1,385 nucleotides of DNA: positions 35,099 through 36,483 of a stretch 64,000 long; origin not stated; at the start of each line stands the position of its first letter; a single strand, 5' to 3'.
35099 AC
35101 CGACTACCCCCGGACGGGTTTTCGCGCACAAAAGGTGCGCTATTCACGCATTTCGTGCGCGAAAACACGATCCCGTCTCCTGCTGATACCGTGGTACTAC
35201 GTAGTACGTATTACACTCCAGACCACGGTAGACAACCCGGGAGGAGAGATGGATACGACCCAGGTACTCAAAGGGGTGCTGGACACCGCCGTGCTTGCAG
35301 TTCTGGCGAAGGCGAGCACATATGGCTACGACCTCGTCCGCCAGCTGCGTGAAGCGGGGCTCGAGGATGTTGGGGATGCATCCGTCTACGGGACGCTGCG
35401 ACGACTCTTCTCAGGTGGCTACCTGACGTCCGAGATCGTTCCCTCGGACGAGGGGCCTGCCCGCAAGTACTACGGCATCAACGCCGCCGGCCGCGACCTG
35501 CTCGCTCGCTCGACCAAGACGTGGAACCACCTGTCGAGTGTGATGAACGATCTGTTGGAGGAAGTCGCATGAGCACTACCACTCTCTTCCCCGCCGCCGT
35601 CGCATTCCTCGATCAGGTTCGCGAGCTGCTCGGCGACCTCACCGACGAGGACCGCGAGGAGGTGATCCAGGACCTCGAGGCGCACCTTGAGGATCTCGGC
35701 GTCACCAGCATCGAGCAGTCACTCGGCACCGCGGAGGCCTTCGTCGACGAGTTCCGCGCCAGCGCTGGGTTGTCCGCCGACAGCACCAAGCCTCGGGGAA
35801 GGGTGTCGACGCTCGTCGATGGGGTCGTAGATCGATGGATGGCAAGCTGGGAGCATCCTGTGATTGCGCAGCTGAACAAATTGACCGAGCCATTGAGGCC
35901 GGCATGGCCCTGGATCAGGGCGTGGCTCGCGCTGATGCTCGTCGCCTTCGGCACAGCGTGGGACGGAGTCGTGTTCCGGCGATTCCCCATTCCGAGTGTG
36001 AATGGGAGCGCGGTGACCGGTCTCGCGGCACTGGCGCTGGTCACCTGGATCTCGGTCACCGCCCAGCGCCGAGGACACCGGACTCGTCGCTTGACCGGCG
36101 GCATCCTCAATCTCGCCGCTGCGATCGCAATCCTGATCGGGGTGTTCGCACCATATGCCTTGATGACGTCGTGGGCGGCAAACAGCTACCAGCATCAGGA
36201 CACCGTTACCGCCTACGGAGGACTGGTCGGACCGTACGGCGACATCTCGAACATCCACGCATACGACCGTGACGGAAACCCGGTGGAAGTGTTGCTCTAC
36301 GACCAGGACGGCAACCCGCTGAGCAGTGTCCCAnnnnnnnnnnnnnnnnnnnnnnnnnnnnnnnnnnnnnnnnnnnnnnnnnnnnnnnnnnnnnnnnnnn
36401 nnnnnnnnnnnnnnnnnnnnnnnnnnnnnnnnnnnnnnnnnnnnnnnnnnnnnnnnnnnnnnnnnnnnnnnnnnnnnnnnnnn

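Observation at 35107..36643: A PadR regulator + membrane partner cassette bracketed by two ~97% identical 70-bp hairpin repeats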

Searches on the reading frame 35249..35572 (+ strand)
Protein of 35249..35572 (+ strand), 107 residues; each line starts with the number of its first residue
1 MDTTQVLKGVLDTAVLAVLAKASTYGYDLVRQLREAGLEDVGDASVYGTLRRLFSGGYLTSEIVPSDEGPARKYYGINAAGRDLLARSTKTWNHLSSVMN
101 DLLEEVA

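Call 9: search_protein_families(library=pfam, proteins=[window:35249-35569:+], max_evalue=0.01)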
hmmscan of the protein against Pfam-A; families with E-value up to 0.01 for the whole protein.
window:35249-35569:+ (107 aa): 1 family
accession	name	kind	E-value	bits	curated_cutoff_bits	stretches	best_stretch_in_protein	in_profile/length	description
PF03551.20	PadR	-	2.8e-17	62.9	27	1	15-86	1-74/75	Transcriptional regulator PadR-like family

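Call 22: find_encoding_contigs(protein=window:35249-35572:+, flank=6000, max_places=10)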
Protein window:35249-35572:+ (107 aa): 2 contigs read that carry it; 2 places shown.
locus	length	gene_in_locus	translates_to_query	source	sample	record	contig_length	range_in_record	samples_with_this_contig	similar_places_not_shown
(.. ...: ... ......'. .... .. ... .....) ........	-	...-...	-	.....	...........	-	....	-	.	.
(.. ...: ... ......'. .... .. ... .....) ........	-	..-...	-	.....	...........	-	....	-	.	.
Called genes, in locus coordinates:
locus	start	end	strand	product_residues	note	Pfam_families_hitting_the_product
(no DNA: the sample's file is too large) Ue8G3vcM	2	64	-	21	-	?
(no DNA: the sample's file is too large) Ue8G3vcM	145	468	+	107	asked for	PF03551:PadR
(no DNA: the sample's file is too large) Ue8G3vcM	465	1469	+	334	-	-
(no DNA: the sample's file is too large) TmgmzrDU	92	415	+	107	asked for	PF03551:PadR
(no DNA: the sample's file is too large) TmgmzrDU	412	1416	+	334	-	-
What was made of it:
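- Two Logan contigs of 1498 and 1445 nt, close to the 1468-nt repeat period, hold just the module (call 22). Two independent short-read assemblies carry an identical PadR with the partner gene, and both end exactly 29 nt after the partner gene's stop, inside copy 2 (call 22).
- Tried and rejected: Logan contig lengths near the repeat period (call 22).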

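Call 45: list_cluster_members(proteins=[P0063, window:35249-35572:+, window:34655-34984:-])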
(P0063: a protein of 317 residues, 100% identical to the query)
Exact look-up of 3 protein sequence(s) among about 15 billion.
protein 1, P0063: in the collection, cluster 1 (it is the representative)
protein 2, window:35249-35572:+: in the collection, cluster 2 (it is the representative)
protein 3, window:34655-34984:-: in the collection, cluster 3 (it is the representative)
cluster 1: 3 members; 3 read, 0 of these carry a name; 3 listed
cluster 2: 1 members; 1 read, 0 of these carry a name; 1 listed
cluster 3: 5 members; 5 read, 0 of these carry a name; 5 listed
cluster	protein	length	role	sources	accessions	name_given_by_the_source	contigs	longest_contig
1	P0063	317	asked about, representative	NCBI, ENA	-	-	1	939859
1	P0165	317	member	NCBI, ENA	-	-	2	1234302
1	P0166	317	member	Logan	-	-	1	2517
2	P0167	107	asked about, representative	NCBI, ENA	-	-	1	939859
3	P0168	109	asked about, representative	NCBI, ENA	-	-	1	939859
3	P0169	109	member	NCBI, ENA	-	-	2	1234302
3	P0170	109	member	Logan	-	-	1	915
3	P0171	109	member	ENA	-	-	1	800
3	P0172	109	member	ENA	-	-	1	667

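Call 64: find_homologous_proteins(query=window:35249-35569:+, max_evalue=1e-30)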
Query window:35249-35569:+ (107 aa): 4070 proteins with E <= 1e-30 among 5627 candidates; the best 120 are listed.
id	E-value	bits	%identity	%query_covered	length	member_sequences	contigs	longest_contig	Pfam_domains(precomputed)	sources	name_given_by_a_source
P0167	6.6e-62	224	100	100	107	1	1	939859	PF03551.21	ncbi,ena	-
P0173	2.5e-56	206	91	100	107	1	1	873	PF03551.21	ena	-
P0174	3.0e-53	196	87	100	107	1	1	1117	PF03551.21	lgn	-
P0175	4.2e-53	195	88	100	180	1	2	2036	PF03551.21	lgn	-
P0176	8.9e-51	188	83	100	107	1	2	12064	PF03551.21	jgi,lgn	jgi:PadR family transcriptional regulator PadR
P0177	3.7e-50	186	81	100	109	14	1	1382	PF03551.21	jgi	jgi:PadR family transcriptional regulator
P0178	4.3e-50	186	84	98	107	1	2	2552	PF03551.21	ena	-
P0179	2.3e-49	183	80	98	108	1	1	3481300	PF03551.21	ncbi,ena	-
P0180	2.6e-49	183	80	100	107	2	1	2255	PF03551.21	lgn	-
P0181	1.9e-48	181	79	97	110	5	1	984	PF03551.21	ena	-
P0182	2.4e-48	180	79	100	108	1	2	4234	PF03551.21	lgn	-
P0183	3.1e-48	180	80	96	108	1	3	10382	PF03551.21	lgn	-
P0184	4.0e-48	180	79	100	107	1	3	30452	PF03551.21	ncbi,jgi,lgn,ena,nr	ncbi:MAG: PadR family transcriptional regulator [Acidimicrobiia bacterium]|nr:PadR family transcript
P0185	4.4e-48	179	79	100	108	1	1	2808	PF03551.21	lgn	-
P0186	6.2e-48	179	79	100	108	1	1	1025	PF03551.21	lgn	-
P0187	8.8e-48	178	80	98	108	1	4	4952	PF03551.21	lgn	-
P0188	1.3e-47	178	81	98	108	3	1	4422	PF03551.21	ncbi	-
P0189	1.5e-47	178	81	97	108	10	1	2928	PF03551.21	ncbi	-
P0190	2.0e-47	177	82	96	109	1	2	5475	PF03551.21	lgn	-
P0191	2.0e-47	177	77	100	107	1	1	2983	PF03551.21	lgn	-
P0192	2.4e-47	177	80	97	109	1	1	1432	PF03551.21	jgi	jgi:PadR family transcriptional regulator PadR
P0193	2.6e-47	177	80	98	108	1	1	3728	PF03551.21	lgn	-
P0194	2.9e-47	177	81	96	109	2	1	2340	PF03551.21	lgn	-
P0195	3.6e-47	176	79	98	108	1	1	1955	PF03551.21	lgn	-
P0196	4.5e-47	176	79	100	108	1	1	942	PF03551.21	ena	-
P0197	4.6e-47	176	79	100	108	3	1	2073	PF03551.21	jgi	jgi:PadR family transcriptional regulator PadR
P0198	5.6e-47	176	79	98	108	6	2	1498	PF03551.21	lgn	-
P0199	9.5e-47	175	78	97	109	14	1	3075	PF03551.21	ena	-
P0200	1.5e-46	174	77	100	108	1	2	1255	PF03551.21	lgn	-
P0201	1.7e-46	174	80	98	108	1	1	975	PF03551.21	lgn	-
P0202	1.7e-46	174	76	100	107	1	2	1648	PF03551.21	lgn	-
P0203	1.8e-46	174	80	96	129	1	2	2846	PF03551.21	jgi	jgi:PadR family transcriptional regulator PadR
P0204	2.1e-46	174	77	100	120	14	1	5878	PF03551.21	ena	-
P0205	2.3e-46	174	75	100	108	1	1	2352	PF03551.21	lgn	-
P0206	2.6e-46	174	80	96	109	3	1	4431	PF03551.21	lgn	-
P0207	2.8e-46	174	79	100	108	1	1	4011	PF03551.21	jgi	jgi:PadR family transcriptional regulator PadR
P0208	3.4e-46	173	77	100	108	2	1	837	PF03551.21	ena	-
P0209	3.8e-46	173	80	98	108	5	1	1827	PF03551.21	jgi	-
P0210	3.8e-46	173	78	98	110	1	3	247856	PF03551.21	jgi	jgi:PadR family transcriptional regulator PadR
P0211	4.2e-46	173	80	96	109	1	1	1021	PF03551.21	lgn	-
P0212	4.2e-46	173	77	100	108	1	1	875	PF03551.21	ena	-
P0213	4.3e-46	173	78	98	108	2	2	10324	PF03551.21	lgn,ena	-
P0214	4.8e-46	173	76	100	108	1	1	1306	PF03551.21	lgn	-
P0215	4.8e-46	173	77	98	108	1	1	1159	PF03551.21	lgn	-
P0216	5.6e-46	173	78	98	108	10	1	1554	PF03551.21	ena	-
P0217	6.4e-46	172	75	100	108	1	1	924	PF03551.21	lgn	-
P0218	7.7e-46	172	76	98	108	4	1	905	PF03551.21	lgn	-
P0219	9.2e-46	172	77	97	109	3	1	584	PF03551.21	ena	-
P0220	1.0e-45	172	79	96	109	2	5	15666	PF03551.21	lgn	-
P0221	1.1e-45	172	78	98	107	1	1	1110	PF03551.21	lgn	-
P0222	1.6e-45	171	79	97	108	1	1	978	PF03551.21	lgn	-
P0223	1.8e-45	171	77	97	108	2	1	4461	PF03551.21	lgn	-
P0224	1.8e-45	171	77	96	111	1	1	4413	PF03551.21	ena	-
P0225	2.1e-45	171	75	100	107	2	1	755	PF03551.21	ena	-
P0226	2.1e-45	171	75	98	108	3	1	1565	PF03551.21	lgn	-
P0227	2.2e-45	171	79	97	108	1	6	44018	PF03551.21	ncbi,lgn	-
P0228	2.2e-45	171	78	98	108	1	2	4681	PF03551.21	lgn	-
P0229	2.6e-45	171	74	100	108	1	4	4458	PF03551.21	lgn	-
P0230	3.9e-45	170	80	96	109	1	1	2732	PF03551.21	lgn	-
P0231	4.1e-45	170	78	97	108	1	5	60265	PF03551.21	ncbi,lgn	-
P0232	4.8e-45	170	76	97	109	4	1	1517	PF03551.21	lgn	-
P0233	4.9e-45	170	77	98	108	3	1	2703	PF03551.21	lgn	-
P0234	5.4e-45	169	77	97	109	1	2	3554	PF03551.21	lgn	-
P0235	5.6e-45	169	74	98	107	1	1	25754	PF03551.21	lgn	-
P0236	5.7e-45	169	75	100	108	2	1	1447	PF03551.21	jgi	jgi:PadR family transcriptional regulator PadR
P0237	6.8e-45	169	75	98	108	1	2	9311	PF03551.21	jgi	jgi:PadR family transcriptional regulator PadR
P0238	1.1e-44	168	75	100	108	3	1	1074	PF03551.21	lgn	-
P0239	1.3e-44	168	76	98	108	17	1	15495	PF03551.21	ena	-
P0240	1.4e-44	168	77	97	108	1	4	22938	PF03551.21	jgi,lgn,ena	jgi:PadR family transcriptional regulator PadR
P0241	1.6e-44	168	79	96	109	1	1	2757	PF03551.21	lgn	-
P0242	1.8e-44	168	78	97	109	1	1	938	PF03551.21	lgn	-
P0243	2.0e-44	168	76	97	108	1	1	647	PF03551.21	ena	-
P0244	2.0e-44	168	77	97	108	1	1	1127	PF03551.21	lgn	-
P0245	2.3e-44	167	78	97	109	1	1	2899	PF03551.21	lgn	-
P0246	2.5e-44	167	75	97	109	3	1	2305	PF03551.21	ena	-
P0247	3.2e-44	167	77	98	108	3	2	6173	PF03551.21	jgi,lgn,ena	jgi:PadR family transcriptional regulator PadR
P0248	4.2e-44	167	75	98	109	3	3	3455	PF03551.21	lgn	-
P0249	5.6e-44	166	75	97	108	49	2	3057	PF03551.21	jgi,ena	jgi:PadR family transcriptional regulator PadR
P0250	6.8e-44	166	76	97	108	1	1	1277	PF03551.21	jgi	jgi:PadR family transcriptional regulator PadR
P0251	7.9e-44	166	77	97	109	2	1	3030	PF03551.21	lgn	-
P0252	9.4e-44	165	76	97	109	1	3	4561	PF03551.21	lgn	-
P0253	1.0e-43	165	75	97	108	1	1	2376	PF03551.21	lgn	-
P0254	1.1e-43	165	74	97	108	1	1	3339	PF03551.21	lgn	-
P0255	1.2e-43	165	75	97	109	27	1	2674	PF03551.21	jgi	-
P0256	1.3e-43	165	75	100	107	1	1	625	PF03551.21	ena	-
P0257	1.3e-43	165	73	100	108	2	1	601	PF03551.21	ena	-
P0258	1.4e-43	165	75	97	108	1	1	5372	PF03551.21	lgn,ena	-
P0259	1.7e-43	165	75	97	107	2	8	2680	PF03551.21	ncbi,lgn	-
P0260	1.9e-43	164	74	97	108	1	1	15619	PF03551.21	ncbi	ncbi:MAG: PadR family transcriptional regulator [Acidimicrobiia bacterium]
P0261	1.9e-43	164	78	96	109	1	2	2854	PF03551.21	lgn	-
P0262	2.8e-43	164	74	97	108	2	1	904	PF03551.21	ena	-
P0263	3.0e-43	164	74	97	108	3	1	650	PF03551.21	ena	-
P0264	3.4e-43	164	73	100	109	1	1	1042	PF03551.21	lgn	-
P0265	5.5e-43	163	74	97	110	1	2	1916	PF03551.21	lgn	-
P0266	5.5e-43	163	74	97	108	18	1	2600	PF03551.21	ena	-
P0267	5.9e-43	163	74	98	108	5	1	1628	PF03551.21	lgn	-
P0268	8.6e-43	162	76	97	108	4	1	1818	PF03551.21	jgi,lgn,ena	-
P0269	8.9e-43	162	74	100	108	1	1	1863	PF03551.21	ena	-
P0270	1.1e-42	162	74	97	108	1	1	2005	PF03551.21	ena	-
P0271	1.4e-42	162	73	97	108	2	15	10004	PF03551.21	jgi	jgi:PadR family transcriptional regulator PadR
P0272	1.8e-42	161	75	97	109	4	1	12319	PF03551.21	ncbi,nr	ncbi:MAG TPA: PadR family transcriptional regulator [Acidimicrobiia bacterium]|nr:PadR family transc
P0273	2.1e-42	161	74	97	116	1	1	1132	PF03551.21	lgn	-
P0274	3.2e-42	161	75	97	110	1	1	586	PF03551.21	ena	-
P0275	3.4e-42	160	73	100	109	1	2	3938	PF03551.21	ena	-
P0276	3.7e-42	160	74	97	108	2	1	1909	PF03551.21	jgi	jgi:PadR family transcriptional regulator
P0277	3.7e-42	160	72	97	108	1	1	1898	PF03551.21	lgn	-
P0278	4.0e-42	160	75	97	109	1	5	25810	PF03551.21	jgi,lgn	jgi:PadR family transcriptional regulator PadR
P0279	5.1e-42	160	75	96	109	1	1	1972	PF03551.21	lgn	-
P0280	5.3e-42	160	72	97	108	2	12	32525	PF03551.21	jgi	jgi:PadR family transcriptional regulator PadR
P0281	5.5e-42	160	72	96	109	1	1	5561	PF03551.21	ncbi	-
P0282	9.3e-42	159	70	98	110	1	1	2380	PF03551.21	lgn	-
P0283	9.6e-42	159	72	97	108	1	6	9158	PF03551.21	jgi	jgi:PadR family transcriptional regulator PadR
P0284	1.2e-41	159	70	98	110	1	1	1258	PF03551.21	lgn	-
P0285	1.6e-41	158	75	97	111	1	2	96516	PF03551.21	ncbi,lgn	ncbi:MAG: PadR family transcriptional regulator [Acidimicrobiia bacterium]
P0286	1.7e-41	158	70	98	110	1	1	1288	PF03551.21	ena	-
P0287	2.6e-41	158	73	96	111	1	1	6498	PF03551.21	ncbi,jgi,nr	ncbi:MAG: PadR family transcriptional regulator, regulatory protein PadR [Actinomycetota bacterium]|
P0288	2.7e-41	158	70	99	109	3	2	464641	PF03551.21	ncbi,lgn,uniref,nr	ncbi:PadR family transcriptional regulator [Actinomadura alba]|uniref:PadR family transcriptional re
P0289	2.8e-41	158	70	98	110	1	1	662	PF03551.21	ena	-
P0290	4.3e-41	157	71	100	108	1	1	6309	PF03551.21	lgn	-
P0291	5.9e-41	157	71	96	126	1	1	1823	PF03551.21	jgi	jgi:PadR family transcriptional regulator PadR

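Call 66: find_encoding_contigs(protein=P0175, flank=3000, max_places=4)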
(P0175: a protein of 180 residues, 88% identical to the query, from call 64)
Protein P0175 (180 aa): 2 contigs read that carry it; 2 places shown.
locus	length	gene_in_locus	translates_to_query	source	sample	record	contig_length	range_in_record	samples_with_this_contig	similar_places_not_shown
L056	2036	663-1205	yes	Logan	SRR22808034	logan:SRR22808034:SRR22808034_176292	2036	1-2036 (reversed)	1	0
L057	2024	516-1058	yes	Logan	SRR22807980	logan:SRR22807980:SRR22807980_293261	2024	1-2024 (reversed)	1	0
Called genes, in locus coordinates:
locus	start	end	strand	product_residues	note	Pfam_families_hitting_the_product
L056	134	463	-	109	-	-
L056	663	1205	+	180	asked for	PF03551:PadR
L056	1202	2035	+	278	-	?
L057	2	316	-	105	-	?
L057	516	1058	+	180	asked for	PF03551:PadR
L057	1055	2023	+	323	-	?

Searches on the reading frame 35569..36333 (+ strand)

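Call 9: search_protein_families(library=pfam, proteins=[window:35569-36333:+], max_evalue=0.01)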
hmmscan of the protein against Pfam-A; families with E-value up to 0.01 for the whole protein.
window:35569-36333:+ (255 aa): 1 family
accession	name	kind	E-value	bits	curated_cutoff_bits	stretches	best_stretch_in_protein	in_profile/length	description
PF22564.2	HAAS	-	1.1e-05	26.1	27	1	13-59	2-53/55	HAAS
